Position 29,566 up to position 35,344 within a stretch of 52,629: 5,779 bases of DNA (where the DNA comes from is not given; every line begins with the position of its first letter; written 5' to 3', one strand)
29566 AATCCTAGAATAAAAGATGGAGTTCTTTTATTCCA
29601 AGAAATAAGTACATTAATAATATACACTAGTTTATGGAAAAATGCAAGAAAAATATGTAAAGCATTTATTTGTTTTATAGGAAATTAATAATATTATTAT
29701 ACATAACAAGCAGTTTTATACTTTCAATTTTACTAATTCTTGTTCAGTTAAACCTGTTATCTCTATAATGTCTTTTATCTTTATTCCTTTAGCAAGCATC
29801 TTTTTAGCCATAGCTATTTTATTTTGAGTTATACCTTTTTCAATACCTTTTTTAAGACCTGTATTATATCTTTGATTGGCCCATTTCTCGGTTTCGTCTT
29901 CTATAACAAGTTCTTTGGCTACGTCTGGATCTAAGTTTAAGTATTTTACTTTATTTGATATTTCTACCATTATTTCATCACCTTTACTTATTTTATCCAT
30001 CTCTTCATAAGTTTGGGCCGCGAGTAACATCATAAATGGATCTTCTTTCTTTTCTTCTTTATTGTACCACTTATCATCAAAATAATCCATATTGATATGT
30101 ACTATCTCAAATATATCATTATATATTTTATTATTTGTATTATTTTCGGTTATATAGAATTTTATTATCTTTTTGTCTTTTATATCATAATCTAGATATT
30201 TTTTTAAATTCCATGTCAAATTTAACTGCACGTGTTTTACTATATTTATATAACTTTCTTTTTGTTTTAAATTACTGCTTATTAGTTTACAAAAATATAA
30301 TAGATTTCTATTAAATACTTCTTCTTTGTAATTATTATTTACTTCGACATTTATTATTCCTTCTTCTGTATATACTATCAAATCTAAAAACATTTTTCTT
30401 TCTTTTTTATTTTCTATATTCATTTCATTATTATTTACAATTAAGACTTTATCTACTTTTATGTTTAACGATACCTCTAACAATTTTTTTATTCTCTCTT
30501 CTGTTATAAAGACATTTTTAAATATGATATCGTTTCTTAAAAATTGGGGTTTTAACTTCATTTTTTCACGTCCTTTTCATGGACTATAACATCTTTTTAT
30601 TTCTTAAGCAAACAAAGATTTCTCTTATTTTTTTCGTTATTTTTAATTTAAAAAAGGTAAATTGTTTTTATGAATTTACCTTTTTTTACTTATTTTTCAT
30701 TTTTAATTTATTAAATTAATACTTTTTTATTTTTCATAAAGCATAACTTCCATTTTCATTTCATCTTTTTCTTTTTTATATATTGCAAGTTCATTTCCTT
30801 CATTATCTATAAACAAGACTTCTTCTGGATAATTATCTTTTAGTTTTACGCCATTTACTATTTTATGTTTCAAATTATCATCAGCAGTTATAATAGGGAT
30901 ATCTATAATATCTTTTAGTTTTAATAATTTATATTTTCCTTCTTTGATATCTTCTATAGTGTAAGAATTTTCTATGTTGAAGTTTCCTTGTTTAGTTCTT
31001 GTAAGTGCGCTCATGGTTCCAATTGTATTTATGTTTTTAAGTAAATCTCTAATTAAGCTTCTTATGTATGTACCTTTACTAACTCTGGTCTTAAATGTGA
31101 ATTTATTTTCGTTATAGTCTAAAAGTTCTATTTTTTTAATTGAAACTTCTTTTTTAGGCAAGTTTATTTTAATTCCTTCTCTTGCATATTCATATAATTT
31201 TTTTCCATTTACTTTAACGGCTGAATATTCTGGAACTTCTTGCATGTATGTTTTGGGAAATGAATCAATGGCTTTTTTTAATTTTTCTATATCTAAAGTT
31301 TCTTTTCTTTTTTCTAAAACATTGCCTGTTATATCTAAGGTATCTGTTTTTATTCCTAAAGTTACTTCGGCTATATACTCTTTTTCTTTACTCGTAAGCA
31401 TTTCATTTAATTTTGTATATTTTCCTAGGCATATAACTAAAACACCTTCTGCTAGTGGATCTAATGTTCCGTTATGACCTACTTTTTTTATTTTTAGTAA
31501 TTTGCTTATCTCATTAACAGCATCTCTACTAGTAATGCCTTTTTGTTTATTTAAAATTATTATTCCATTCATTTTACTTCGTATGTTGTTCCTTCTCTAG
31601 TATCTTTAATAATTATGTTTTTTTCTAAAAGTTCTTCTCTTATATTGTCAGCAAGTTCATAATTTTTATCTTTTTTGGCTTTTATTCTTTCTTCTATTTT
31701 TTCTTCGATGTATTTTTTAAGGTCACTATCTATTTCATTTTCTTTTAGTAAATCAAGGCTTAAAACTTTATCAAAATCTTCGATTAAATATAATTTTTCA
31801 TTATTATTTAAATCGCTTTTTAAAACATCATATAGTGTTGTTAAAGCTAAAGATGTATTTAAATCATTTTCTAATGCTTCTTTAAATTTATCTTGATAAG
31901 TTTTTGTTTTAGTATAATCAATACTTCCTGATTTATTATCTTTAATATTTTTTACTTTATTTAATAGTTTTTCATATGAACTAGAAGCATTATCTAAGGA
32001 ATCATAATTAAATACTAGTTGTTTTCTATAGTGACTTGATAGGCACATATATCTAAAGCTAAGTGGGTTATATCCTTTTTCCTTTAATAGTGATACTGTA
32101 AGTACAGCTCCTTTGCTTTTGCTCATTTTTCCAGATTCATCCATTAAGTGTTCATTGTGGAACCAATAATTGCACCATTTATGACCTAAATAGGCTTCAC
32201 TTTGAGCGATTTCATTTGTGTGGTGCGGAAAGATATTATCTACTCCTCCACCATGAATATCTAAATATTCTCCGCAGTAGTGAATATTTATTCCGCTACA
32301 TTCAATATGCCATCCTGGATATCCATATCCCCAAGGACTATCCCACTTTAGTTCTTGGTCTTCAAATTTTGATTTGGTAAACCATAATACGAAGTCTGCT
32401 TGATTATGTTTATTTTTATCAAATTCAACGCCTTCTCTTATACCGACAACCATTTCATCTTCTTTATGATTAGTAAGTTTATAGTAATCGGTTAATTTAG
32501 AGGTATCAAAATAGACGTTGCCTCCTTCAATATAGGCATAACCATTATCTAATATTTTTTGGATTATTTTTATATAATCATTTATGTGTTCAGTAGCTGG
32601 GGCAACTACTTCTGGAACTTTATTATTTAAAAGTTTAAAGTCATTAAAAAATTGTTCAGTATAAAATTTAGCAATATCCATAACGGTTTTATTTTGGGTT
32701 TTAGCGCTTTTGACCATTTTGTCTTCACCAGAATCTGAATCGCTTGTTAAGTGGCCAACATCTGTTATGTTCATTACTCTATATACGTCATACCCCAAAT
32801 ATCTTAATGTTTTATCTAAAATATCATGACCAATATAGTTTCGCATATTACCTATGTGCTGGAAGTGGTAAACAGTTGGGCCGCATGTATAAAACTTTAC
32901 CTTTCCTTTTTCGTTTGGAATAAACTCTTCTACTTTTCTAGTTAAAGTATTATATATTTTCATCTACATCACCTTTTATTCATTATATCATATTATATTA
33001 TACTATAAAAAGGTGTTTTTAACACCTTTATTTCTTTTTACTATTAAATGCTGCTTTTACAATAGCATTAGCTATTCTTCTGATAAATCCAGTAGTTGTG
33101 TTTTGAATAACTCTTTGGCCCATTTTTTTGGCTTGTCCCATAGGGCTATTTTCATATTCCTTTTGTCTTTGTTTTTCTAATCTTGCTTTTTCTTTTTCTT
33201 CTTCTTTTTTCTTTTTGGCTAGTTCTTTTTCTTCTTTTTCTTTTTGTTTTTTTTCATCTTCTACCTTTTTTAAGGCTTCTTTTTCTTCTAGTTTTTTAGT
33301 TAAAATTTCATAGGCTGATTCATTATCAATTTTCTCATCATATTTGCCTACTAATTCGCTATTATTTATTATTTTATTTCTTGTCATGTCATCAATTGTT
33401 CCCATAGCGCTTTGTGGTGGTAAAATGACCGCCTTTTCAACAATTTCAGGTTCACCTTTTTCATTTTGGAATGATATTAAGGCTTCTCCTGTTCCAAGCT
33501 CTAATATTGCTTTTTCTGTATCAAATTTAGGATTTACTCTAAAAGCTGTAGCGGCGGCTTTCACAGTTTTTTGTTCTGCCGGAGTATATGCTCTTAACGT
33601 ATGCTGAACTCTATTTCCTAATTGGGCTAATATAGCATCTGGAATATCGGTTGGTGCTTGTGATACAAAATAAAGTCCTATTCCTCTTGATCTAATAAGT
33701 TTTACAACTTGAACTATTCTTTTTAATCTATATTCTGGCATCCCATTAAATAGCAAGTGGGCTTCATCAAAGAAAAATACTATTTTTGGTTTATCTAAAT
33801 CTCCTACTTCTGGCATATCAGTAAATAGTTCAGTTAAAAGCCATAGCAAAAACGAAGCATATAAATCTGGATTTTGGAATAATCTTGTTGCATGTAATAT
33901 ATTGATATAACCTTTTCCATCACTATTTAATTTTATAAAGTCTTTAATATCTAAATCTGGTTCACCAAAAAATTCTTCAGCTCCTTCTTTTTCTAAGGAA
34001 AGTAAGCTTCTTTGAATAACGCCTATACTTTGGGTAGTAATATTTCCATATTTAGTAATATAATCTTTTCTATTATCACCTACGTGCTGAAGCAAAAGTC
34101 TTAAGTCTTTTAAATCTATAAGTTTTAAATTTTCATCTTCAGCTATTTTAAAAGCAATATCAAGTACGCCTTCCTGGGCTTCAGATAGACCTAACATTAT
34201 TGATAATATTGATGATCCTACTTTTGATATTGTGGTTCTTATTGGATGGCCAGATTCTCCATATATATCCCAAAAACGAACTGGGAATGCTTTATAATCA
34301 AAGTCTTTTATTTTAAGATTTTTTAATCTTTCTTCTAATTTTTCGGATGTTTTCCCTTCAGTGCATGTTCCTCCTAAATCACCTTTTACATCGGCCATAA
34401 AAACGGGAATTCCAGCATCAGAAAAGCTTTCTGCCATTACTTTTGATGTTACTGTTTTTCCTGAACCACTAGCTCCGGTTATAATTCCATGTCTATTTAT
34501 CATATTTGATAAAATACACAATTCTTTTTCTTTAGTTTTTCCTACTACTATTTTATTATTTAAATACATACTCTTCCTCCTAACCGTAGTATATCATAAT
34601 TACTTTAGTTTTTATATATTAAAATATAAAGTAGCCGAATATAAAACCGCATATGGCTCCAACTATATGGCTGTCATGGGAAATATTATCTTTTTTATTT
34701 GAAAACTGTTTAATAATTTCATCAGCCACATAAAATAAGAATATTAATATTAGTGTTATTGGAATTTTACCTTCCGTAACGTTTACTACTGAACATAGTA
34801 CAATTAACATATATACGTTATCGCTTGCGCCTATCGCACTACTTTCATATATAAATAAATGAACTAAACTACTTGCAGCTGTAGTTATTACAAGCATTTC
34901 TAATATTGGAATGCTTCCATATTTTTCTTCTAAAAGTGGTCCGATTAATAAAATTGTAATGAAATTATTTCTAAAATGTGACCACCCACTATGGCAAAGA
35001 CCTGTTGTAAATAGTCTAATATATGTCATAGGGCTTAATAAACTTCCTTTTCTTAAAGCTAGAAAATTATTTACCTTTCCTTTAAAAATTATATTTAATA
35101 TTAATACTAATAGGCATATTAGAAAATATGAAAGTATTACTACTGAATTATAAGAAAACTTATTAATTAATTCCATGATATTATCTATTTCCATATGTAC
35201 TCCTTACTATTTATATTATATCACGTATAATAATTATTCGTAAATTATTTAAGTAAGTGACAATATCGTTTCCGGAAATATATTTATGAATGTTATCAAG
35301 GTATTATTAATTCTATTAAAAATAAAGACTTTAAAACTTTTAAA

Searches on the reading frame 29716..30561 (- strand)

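Call 28: search_protein_families(library=pfam, proteins=[window:29716-30561:-], max_evalue=0.001)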
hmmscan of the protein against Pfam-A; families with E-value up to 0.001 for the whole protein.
window:29716-30561:- (281 aa): 1 family
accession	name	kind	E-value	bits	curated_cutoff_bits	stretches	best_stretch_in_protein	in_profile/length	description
PF12784.13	PDDEXK_2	-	5.5e-14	52.9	27.4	1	9-213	2-207/229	PD-(D/E)XK nuclease family transposase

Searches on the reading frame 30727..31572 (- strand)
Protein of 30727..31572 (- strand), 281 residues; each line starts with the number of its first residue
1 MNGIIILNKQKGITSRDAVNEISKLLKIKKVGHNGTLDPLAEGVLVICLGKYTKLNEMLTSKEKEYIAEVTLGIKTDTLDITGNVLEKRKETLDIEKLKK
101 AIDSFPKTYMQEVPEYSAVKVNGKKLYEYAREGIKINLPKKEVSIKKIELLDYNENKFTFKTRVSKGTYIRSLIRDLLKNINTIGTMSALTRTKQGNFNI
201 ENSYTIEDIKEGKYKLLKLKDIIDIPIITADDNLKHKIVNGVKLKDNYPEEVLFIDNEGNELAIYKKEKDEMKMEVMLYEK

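Call 28: search_protein_families(library=pfam, proteins=[window:30727-31572:-], max_evalue=0.001)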
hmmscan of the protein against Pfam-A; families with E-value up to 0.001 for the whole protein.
window:30727-31572:- (281 aa): 2 families
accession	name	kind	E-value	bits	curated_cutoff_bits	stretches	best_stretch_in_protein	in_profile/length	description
PF01509.24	TruB_N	-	1.7e-53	181.5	27.3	1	24-170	2-149/149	TruB family pseudouridylate synthase (N terminal domain)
PF16198.10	TruB_C_2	-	5.4e-05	23.7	29.3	1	171-213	1-43/66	tRNA pseudouridylate synthase B C-terminal domain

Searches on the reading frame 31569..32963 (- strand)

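Call 28: search_protein_families(library=pfam, proteins=[window:31569-32963:-], max_evalue=0.001)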
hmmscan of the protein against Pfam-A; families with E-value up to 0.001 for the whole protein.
window:31569-32963:- (464 aa): 4 families
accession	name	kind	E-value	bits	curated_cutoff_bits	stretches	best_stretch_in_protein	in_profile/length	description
PF01406.26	tRNA-synt_1e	-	1.3e-90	304.3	27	1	16-327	4-300/301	tRNA synthetases class I (C) catalytic domain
PF01921.24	tRNA-synt_1f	-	1.2e-06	28.2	27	1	273-341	275-344/360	tRNA synthetases class I (K)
PF09334.17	tRNA-synt_1g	-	4.2e-06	26.2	20.1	0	244-339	292-385/391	tRNA synthetases class I (M)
PF09190.17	DALR_2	-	0.00011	23.1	22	1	359-382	1-24/57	DALR domain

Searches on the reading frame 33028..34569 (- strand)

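Call 28: search_protein_families(library=pfam, proteins=[window:33028-34569:-], max_evalue=0.001)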
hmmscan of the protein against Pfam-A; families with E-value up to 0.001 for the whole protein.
window:33028-34569:- (513 aa): 3 families
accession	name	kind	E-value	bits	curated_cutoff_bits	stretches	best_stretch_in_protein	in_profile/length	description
PF05872.18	HerA_C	-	7.8e-196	652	22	1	10-499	6-493/502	Helicase HerA-like C-terminal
PF01935.23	DUF87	-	8.6e-07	29.7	23.2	1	16-203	13-177/220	Helicase HerA, central domain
PF01656.29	CbiA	-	0.00033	21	25.4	1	29-178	3-54/125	CobQ/CobB/MinD/ParA nucleotide binding domain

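Call 36: search_protein_families(library=padloc, proteins=[window:33028-34569:-], max_evalue=0.01)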
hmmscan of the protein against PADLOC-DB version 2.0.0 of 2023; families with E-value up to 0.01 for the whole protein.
window:33028-34569:- (513 aa): 7 families
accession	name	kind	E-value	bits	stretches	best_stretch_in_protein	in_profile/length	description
PDLC04140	mad8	-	3.6e-18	64.1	1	8-371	5-292/314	mads_8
PDLC04105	HerA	-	4.4e-10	36.7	1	263-340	420-501/576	-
PDLC01055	HerA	-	4.8e-09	33.5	1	177-317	337-475/532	Type III coevolved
PDLC04103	HerA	-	4.4e-08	29.9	1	259-366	439-544/579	-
PDLC04104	HerA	-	0.0014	15.4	1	263-337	221-299/379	-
PDLC04100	HerA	-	0.0072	13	0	288-344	471-525/580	-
PDLC04106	HerA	-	0.0096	12.5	0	288-327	544-583/667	-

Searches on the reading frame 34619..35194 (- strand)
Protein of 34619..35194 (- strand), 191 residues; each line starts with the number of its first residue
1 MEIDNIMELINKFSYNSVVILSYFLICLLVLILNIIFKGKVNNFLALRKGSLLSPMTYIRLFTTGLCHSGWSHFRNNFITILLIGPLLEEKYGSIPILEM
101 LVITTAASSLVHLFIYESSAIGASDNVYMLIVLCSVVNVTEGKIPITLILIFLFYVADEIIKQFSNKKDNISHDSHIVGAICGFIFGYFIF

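Call 28: search_protein_families(library=pfam, proteins=[window:34619-35194:-], max_evalue=0.001)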
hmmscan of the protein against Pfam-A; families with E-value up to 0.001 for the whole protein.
window:34619-35194:- (191 aa): 1 family
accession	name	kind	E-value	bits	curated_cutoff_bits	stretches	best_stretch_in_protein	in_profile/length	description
PF01694.28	Rhomboid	-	1.7e-16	61.1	22.6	1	58-190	4-140/143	Rhomboid domain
